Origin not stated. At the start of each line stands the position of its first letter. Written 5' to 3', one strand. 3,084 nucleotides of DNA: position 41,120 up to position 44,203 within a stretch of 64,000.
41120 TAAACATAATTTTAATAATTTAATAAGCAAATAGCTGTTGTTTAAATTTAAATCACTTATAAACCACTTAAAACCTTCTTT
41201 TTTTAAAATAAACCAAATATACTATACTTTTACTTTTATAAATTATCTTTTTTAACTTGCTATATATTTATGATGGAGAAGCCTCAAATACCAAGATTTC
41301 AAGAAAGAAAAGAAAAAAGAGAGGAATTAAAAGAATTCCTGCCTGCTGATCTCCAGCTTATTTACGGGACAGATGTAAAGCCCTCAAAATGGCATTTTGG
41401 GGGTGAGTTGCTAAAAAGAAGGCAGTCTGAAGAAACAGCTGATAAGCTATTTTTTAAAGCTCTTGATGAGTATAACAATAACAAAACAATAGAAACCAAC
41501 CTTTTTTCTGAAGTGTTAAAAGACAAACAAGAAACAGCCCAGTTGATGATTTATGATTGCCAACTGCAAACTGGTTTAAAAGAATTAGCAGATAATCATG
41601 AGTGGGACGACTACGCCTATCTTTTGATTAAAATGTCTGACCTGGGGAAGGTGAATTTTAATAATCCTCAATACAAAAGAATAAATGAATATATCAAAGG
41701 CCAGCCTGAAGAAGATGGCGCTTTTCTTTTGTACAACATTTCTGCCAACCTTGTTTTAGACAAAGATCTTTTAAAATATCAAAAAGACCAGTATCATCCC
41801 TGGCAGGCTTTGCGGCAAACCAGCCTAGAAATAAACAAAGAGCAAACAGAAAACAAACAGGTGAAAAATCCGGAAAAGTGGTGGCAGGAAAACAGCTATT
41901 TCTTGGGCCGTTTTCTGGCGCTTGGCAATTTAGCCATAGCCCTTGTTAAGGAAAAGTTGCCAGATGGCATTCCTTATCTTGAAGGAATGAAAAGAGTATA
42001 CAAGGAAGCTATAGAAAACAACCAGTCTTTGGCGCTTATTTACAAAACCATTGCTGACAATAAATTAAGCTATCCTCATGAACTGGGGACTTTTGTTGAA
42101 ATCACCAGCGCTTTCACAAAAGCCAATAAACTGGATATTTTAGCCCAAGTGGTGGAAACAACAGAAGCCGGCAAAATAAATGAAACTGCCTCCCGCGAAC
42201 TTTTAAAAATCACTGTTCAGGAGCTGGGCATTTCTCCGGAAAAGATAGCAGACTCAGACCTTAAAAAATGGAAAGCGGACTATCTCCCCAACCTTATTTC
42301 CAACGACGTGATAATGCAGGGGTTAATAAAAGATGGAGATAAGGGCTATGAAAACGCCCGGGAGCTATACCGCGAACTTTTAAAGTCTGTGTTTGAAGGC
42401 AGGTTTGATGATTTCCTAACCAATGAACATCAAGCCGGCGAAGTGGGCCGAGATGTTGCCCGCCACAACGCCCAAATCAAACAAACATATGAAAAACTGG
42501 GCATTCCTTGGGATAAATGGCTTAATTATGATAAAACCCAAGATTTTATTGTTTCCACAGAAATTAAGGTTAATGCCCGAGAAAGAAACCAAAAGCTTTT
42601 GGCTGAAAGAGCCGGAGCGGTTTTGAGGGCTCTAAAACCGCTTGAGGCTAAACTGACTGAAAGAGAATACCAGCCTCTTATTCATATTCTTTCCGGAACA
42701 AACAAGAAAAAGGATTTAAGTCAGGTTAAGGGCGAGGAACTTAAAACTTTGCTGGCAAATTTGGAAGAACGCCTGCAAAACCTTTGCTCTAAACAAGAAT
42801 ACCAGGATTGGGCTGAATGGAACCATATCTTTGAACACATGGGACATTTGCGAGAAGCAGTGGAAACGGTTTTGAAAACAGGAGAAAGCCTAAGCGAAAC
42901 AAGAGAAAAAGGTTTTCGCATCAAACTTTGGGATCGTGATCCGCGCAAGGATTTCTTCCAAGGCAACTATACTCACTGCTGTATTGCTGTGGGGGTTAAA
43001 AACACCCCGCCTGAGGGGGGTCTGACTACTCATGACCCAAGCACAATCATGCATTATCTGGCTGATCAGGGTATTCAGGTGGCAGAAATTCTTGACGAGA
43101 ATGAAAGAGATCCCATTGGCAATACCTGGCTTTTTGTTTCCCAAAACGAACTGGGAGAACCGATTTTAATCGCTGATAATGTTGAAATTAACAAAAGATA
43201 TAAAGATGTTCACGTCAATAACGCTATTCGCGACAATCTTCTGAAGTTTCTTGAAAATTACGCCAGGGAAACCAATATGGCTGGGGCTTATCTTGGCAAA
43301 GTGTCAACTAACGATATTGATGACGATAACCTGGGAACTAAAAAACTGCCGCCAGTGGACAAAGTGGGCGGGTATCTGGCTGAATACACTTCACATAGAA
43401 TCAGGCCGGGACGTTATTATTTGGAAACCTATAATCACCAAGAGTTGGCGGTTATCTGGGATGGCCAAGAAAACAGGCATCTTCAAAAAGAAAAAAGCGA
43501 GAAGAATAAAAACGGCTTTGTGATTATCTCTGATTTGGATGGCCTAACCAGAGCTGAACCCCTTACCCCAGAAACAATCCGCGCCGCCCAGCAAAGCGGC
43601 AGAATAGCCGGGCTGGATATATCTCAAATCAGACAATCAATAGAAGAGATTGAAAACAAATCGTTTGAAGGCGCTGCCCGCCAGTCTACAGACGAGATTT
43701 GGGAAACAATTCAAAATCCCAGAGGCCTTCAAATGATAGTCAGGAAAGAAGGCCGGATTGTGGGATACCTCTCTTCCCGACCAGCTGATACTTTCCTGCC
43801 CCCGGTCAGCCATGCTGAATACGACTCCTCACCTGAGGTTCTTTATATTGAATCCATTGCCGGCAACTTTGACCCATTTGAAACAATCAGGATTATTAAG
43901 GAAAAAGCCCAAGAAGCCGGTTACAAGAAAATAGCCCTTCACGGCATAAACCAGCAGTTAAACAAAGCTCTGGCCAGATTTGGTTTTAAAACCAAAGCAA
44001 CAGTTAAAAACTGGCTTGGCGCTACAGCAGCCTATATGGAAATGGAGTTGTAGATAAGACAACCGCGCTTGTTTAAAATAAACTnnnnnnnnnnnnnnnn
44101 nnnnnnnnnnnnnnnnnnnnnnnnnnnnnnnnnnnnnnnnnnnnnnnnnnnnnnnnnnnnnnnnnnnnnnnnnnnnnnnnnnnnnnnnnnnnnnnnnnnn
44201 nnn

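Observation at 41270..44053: Compositionally foreign 927-aa orphan protein with GNAT-like C-terminus between the secE/nusG ribosomal cluster and gyrB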

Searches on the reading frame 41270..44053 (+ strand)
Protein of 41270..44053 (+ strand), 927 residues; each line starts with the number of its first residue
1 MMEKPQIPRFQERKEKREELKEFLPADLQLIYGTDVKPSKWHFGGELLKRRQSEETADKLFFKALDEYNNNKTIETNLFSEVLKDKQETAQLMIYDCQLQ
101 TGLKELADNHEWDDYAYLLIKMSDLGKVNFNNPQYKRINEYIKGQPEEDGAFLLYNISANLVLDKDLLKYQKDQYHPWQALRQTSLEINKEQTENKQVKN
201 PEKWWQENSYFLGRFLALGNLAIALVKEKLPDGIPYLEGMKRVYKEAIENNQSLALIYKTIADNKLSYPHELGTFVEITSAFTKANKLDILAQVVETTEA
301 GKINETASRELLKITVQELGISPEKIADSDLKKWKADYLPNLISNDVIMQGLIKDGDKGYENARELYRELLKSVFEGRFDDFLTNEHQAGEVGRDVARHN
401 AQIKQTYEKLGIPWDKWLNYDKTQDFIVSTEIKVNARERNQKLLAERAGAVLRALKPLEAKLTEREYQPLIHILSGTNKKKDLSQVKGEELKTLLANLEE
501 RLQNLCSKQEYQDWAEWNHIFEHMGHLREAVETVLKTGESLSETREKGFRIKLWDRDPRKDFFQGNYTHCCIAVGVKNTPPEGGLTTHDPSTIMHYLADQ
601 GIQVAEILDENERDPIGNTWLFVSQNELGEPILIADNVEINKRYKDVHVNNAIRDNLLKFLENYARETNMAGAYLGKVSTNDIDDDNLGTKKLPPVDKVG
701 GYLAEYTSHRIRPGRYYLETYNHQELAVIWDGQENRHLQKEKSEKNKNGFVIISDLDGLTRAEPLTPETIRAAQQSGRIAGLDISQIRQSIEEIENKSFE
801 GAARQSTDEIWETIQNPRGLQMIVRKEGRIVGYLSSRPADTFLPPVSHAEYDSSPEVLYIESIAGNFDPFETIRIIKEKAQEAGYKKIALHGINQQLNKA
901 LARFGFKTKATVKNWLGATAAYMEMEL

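Call 3: search_protein_families(library=pfam, proteins=[window:41270-44053:+], max_evalue=1)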
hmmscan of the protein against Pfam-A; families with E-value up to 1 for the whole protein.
window:41270-44053:+ (927 aa): 3 families
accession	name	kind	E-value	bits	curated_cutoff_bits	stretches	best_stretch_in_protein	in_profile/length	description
PF17641.8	ASPRs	-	0.014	16.1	26.3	1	64-111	3-51/118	Ancylostoma-associated secreted protein related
PF00583.31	Acetyltransf_1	-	0.023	15.4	20.7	1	790-864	3-66/116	Acetyltransferase (GNAT) family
PF05159.20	Capsule_synth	-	0.13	12.2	20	1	703-754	101-152/310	Capsule polysaccharide biosynthesis protein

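Call 4: search_protein_families(library=ncbifam, proteins=[window:41270-44053:+], max_evalue=1)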
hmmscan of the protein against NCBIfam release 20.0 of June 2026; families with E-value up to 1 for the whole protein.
window:41270-44053:+ (927 aa): 0 families

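Call 5: search_solved_structures(query=window:41270-44053:+, max_evalue=10)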
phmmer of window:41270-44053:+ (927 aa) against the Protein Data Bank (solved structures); distinct sequences matched with E-value up to 10: 1.
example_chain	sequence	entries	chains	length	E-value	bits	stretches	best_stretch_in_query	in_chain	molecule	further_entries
5tv5_A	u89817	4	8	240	0.03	15.6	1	525-632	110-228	6-carboxyhexanoate--CoA ligase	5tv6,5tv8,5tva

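Call 6: find_homologous_proteins(query=window:41270-44053:+, max_evalue=0.001)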
Query window:41270-44053:+ (927 aa): 7 proteins with E <= 0.001 among 8000 candidates.
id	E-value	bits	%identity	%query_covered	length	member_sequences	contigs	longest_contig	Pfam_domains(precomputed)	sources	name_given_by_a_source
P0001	0.0e+0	2110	100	100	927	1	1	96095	-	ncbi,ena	-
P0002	1.7e-288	978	46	97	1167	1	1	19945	PF02847.24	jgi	jgi:lipocalin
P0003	2.0e-256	872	45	99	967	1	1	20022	-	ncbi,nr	ncbi:hypothetical protein MYX07_02485 [Patescibacteria group bacterium AH-259-L07]|nr:hypothetical p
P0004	8.6e-208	711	45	79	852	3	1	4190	-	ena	-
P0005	2.3e-182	627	50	62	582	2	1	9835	-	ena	-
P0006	6.5e-102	360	36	64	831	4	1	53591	PF09976.16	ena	-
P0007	3.4e-91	325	32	65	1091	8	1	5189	PF24714.2,PF12755.14,PF02985.29,PF22956.3,PF24492.2,PF21581.4,PF09145.17,PF08713.18,PF01015.24,PF12348.15,PF13513.13,PF13646.13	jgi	-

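Call 9: find_homologous_proteins(query=A1, max_evalue=0.001)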
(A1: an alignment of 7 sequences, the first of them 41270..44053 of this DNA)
Query A1 (7 sequences) (927 aa, profile of the alignment): 6 proteins with E <= 0.001 among 8000 candidates.
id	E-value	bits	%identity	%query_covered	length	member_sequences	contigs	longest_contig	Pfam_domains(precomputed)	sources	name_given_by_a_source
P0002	0.0e+0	1643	46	97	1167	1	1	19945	PF02847.24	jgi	jgi:lipocalin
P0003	0.0e+0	1540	45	99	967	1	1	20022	-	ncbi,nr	ncbi:hypothetical protein MYX07_02485 [Patescibacteria group bacterium AH-259-L07]|nr:hypothetical p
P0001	0.0e+0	1475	100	100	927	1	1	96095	-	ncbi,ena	-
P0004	0.0e+0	1255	45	79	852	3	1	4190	-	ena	-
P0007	0.0e+0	1187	32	65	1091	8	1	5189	PF24714.2,PF12755.14,PF02985.29,PF22956.3,PF24492.2,PF21581.4,PF09145.17,PF08713.18,PF01015.24,PF12348.15,PF13513.13,PF13646.13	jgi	-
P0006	0.0e+0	1180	36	64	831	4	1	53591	PF09976.16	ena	-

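Call 13: find_encoding_contigs(protein=P0001, flank=10000, max_places=3)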
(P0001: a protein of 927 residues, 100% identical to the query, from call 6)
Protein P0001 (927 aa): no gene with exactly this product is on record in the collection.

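Call 14: find_encoding_contigs(protein=P0003, flank=10000, max_places=3)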
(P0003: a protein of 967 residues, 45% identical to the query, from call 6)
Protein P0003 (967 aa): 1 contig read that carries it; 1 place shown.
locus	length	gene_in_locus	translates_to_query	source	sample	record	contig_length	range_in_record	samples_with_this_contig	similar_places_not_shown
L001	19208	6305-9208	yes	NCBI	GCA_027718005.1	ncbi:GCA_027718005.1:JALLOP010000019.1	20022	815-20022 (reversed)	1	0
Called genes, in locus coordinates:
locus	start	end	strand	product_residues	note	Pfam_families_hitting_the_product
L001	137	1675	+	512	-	PF08486:SpoIID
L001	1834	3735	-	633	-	-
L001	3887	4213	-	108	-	-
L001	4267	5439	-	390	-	PF22025:ThiI_fer, PF02926:THUMP, PF02568:ThiI, PF06508:QueC (faint)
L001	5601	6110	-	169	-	PF00578:AhpC-TSA, PF08534:Redoxin, PF00255:GSHPx (weak), PF02630:SCO1-SenC (weak), PF00085:Thioredoxin, PF13098:Thioredoxin_2 (faint), PF13905:Thioredoxin_8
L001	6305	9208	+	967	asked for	-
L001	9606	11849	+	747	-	-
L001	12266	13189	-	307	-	PF13613:HTH_Tnp_4 (weak), PF01609:DDE_Tnp_1 (weak), PF13359:DDE_Tnp_4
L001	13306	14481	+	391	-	PF26514:DUF8173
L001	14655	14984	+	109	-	-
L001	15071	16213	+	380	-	PF13280:WYL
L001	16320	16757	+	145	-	-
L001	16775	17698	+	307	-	PF07992:Pyr_redox_2, PF13738:Pyr_redox_3, PF00070:Pyr_redox (weak)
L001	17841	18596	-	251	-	PF02535:Zip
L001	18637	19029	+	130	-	-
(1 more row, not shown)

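Call 15: find_encoding_contigs(protein=P0002, flank=10000, max_places=3)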
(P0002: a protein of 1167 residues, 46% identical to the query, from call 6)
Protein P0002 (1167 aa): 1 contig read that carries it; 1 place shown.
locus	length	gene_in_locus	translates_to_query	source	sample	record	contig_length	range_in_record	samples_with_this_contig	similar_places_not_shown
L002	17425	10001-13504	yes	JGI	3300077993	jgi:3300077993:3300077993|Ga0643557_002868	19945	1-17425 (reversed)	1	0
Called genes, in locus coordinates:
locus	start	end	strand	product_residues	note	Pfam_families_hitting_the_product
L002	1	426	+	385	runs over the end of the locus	PF04326:SLFN_AlbA_2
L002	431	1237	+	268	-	-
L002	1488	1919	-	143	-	-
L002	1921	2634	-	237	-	PF12686:DUF3800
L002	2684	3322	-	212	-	-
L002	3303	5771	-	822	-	PF02384:N6_Mtase, PF01170:UPF0020 (weak), PF20473:MmeI_Mtase (weak), PF07669:Eco57I, PF01420:Methylase_S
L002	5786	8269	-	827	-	PF13588:HSDR_N_2 (weak), PF04851:ResIII, PF00270:DEAD, PF18766:SWI2_SNF2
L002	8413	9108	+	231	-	-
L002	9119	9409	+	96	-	-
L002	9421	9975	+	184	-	-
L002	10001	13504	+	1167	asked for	PF02847:MA3 (faint)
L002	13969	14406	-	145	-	PF01245:Ribosomal_L19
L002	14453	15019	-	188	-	PF13189:Cytidylate_kin2, PF13207:AAA_17, PF13238:AAA_18, PF02224:Cytidylate_kin (weak)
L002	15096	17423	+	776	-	?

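Call 16: find_encoding_contigs(protein=P0006, flank=10000, max_places=3)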
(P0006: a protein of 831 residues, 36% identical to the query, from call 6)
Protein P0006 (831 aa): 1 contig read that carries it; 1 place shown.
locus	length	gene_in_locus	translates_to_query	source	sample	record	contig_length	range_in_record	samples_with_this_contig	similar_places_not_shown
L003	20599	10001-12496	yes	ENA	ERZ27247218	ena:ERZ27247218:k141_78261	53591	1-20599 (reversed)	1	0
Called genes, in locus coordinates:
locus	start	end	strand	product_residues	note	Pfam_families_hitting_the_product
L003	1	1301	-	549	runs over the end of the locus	PF00133:tRNA-synt_1, PF01406:tRNA-synt_1e (faint), PF09334:tRNA-synt_1g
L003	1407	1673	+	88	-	-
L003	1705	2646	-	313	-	PF01820:Dala_Dala_lig_N, PF02655:ATP-grasp_3, PF07478:Dala_Dala_lig_C, PF08443:RimK, PF13535:ATP-grasp_4 (faint)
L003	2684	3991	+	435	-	PF08245:Mur_ligase_M, PF02875:Mur_ligase_C (weak)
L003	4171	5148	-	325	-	PF02618:YceG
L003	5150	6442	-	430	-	PF00344:SecY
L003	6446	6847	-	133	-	PF00828:Ribosomal_L27A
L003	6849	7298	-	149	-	PF00333:Ribosomal_S5, PF03719:Ribosomal_S5_C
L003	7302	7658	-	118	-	PF00861:Ribosomal_L18p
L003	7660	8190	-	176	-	PF00347:Ribosomal_L6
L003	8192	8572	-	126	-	PF00410:Ribosomal_S8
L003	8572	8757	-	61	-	PF00253:Ribosomal_S14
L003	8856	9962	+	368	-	PF00579:tRNA-synt_1b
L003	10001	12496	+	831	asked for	PF09976:TPR_21 (faint)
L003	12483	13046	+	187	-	PF00583:Acetyltransf_1 (weak)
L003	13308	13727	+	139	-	-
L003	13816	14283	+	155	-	-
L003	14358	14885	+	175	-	PF00466:Ribosomal_L10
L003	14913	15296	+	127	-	PF16320:Ribosomal_L12_N, PF00542:Ribosomal_L12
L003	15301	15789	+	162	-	PF05198:IF3_N, PF00707:IF3_C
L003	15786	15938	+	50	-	-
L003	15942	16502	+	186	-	PF18306:LDcluster4, PF03641:Lysine_decarbox (faint)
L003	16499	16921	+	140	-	PF02308:MgtC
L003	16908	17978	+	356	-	-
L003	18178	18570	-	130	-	PF22014:DUF6932 (weak), PF01909:NTP_transf_2, PF18765:Polbeta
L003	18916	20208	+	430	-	PF00275:EPSP_synthase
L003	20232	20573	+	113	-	PF18908:DUF5663 (weak)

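Call 17: find_encoding_contigs(protein=P0005, flank=10000, max_places=3)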
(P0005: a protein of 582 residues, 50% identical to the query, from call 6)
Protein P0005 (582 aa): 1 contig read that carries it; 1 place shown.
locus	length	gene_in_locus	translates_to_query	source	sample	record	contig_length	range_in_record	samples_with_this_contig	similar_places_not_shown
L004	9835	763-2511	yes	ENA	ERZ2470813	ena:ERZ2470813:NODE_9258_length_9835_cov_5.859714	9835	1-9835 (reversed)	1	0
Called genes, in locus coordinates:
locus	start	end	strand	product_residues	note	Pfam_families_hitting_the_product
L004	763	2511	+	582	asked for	-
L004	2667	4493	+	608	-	PF00270:DEAD (weak), PF04851:ResIII, PF13604:AAA_30 (faint), PF17757:UvrB_inter, PF27431:UvrB_3rd, PF00271:Helicase_C, PF12344:UvrB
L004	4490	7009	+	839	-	PF00005:ABC_tran (faint), PF02463:SMC_N (faint), PF03193:RsgA_GTPase (faint), PF13175:AAA_15 (faint), PF13191:AAA_16 (faint), PF13304:AAA_21 (faint), PF13476:AAA_23 (faint), PF17760:UvrA_inter, +1 more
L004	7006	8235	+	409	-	PF01541:GIY-YIG (faint), PF27096:UvrC_M, PF08459:UvrC_RNaseH_dom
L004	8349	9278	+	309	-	PF18914:DUF5666 (faint)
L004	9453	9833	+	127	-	?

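Call 24: search_protein_representatives(alignment_id=A1)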
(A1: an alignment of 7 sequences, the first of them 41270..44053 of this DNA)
Query: 7 sequences, 1049 profile positions. Proteins with E-value up to 0.001 (for the whole library): 849; up to 1e-10: 592; up to 1e-30: 105. The best 150 are listed.
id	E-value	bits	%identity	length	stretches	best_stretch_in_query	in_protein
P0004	0.0e+00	1255.3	-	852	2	198-920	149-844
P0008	6.6e-270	915.2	-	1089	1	3-1047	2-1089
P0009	3.9e-268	909.3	-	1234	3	100-859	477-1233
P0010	3.9e-265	899.4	-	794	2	114-856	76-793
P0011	1.8e-258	877.3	-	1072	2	102-856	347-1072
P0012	1.2e-238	811.7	-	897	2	125-984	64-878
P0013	4.5e-236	803.1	-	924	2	114-856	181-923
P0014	1.7e-231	788.0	-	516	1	559-1047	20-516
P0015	2.8e-222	757.5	-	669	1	208-860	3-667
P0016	3.9e-216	737.2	-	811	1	261-1047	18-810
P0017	8.1e-208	709.6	-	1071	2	104-856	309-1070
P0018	5.4e-203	693.6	-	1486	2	157-1047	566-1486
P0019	1.7e-201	688.6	-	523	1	326-857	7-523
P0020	2.7e-199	681.4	-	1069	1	11-1047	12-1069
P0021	1.4e-196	672.4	-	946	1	19-858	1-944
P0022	8.4e-189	646.6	-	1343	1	2-1046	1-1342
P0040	1.7e-77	278.1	-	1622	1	281-1037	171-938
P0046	2.4e-72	261.1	-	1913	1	317-848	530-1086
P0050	6.6e-64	233.2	-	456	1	437-859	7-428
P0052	1.1e-60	222.4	-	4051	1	319-848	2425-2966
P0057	6.5e-56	206.7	-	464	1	441-878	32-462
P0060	2.1e-53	198.4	-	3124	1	290-848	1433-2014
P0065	4.3e-50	187.4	-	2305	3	334-798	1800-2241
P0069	1.5e-47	179.0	-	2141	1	383-855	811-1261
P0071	1.8e-46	175.4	-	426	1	432-820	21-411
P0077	1.2e-42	162.7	-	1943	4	658-834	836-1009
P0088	8.6e-36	140.1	-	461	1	516-856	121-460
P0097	9.7e-33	130.0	-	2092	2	397-551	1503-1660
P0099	1.6e-32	129.3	-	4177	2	328-817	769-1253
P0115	1.6e-30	122.6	-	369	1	493-816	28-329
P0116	1.7e-30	122.5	-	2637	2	405-803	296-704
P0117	1.8e-30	122.4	-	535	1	385-817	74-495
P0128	2.2e-29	118.8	-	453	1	433-858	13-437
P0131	5.9e-29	117.4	-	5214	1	420-878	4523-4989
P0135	1.4e-28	116.1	-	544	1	396-816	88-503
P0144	5.0e-28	114.4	-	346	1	524-820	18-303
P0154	3.3e-27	111.6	-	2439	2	666-872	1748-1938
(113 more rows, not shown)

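Call 34: find_related_loci(query=A1, collection=genome_contigs, flank=6000)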
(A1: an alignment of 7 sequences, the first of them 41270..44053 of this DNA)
Query A1 (927 aa) in genome_contigs; peptide patterns used: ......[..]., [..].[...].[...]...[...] (x = any residue, [..] = any of these).
66 stretches matched a pattern; 20 encode a relative of the query (tblastn E <= 1e-3); 20 distinct loci.
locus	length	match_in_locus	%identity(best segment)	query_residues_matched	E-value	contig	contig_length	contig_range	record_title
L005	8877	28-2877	47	96-927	0e+0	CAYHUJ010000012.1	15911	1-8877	MAG TPA_asm: uncultured Candidatus Saccharibacteria bacterium isolate ERP119705_co16_137 genome assembly, contig: NODE_2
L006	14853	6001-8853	45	6-920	0e+0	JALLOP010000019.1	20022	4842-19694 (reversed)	Patescibacteria group bacterium AH-259-L07 AH-259-L07_NODE_19, whole genome shotgun sequence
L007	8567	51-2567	48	98-927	0e+0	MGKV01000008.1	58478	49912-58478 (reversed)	MAG: Candidatus Yanofskybacteria bacterium RIFCSPLOWO2_02_FULL_45_18 rifcsplowo2_02_scaffold_284, whole genome shotgun s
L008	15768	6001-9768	44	9-920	0e+0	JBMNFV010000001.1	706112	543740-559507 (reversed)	MAG: Patescibacteria group bacterium isolate SBF912LR0FQ0006 contig_46519, whole genome shotgun sequence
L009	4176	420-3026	40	95-927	0e+0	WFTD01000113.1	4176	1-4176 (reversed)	MAG: Patescibacteria group bacterium isolate S139_126 k151_585851, whole genome shotgun sequence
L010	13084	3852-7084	42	10-927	6e-177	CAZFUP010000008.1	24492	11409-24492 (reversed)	MAG TPA_asm: uncultured Gammaproteobacteria bacterium isolate SRP239243_co1_442 genome assembly, contig: NODE_3106_lengt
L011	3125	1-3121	39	10-927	0e+0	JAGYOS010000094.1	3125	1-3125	Bacterium isolate M55B174 k51_3559174_flag_1_multi_73.0000_len_3125, whole genome shotgun sequence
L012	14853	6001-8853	37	2-927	3e-173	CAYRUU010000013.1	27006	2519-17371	MAG TPA_asm: uncultured Micavibrio sp. isolate SRP294416_co3_303 genome assembly, contig: NODE_2354_length_27006_cov_7.0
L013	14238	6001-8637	45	1-731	3e-173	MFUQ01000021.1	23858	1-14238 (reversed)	MAG: Candidatus Nomurabacteria bacterium RIFCSPLOWO2_01_FULL_36_10b rifcsplowo2_01_scaffold_9042, whole genome shotgun s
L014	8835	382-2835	38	134-927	2e-169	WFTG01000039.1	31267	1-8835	MAG: Patescibacteria group bacterium isolate S139_133 k151_539277, whole genome shotgun sequence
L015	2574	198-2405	40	189-927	4e-177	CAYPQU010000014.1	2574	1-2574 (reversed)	MAG TPA_asm: uncultured Candidatus Saccharibacteria bacterium isolate SRP263991_co4_304 genome assembly, contig: NODE_70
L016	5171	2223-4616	34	151-927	5e-102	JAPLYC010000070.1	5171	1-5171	MAG: Candidatus Parcubacteria bacterium isolate LacPavin_0920_SED3_MAG_40_21 LacPavin_0920_SED3_scaffold_534956, whole g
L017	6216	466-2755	36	133-927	1e-96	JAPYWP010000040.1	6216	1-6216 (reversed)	MAG: Candidatus Paceibacterota bacterium isolate RSWP11 scaffold_2499_c1, whole genome shotgun sequence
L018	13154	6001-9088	33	2-927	1e-90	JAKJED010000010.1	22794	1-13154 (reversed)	MAG: Patescibacteria group bacterium isolate UR.bin240 UR_contig_5426, whole genome shotgun sequence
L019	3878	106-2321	35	157-927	8e-93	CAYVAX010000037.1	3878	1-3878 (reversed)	MAG TPA_asm: uncultured Candidatus Saccharibacteria bacterium isolate binchicken_co17_257 genome assembly, contig: NODE_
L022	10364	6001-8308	32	129-927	5e-82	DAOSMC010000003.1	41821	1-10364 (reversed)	MAG TPA_asm: Candidatus Paceibacterota bacterium isolate AMR_MDS_1607 NODE_1231_length_41821_cov_18.132596, whole genome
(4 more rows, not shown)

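Call 49: list_cluster_members(proteins=[P0052, P0099, P0131, P0060, P0115, P0135, P0050, P0057, P0088, P0071])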
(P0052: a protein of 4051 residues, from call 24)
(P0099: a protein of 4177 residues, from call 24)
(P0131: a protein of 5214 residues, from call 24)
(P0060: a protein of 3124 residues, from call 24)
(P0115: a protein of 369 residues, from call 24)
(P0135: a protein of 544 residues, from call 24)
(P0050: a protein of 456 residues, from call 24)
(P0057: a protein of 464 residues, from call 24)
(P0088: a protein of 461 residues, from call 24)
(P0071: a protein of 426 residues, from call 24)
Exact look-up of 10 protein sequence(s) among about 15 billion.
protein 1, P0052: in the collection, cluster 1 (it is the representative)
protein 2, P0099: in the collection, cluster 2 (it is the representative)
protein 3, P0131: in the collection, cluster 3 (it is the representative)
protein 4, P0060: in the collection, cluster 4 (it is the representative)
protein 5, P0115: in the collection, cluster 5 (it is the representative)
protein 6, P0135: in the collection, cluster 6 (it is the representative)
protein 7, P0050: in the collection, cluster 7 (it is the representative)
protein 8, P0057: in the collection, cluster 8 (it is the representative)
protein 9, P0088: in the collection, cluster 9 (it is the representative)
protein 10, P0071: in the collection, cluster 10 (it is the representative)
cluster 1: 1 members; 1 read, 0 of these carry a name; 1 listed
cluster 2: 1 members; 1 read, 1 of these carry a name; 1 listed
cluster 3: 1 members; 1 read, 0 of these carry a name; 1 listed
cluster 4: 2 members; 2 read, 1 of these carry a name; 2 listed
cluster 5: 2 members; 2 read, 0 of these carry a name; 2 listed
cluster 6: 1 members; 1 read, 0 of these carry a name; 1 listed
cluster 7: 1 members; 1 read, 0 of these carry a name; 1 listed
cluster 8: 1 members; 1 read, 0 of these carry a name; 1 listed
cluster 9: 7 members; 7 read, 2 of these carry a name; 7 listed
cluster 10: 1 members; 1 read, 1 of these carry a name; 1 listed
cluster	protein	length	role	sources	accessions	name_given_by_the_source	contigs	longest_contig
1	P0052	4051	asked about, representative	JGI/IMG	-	-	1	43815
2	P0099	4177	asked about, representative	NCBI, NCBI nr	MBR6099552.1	hypothetical protein IKP85_07375 [bacterium] | hypothetical protein [bacterium]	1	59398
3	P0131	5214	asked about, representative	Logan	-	-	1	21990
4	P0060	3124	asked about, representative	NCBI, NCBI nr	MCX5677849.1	MAG: hypothetical protein NTY76_01950 [Candidatus Omnitrophica bacterium] | hypothetical protein [Candidatus Omnitrophota bacterium]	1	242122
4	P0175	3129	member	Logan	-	-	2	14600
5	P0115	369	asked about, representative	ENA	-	-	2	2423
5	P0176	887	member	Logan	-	-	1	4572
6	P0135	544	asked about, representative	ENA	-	-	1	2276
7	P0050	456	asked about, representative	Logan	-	-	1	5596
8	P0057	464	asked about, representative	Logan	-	-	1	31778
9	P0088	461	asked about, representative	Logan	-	-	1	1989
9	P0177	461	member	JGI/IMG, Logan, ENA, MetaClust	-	\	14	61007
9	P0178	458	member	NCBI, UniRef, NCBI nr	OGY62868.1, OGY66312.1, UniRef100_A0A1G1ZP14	MAG: hypothetical protein A2745_01890 [Candidatus Harrisonbacteria bacterium ... | Uncharacterized protein n=1 Tax=Candidatus Harrisonbacteria bacterium ...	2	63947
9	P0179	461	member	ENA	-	-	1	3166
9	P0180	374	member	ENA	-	-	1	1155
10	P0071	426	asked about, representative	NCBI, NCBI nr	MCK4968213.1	MAG: hypothetical protein KAS12_04090, partial [Candidatus Aenigmarchaeota archaeon] | hypothetical protein [Candidatus Aenigmarchaeota archaeon]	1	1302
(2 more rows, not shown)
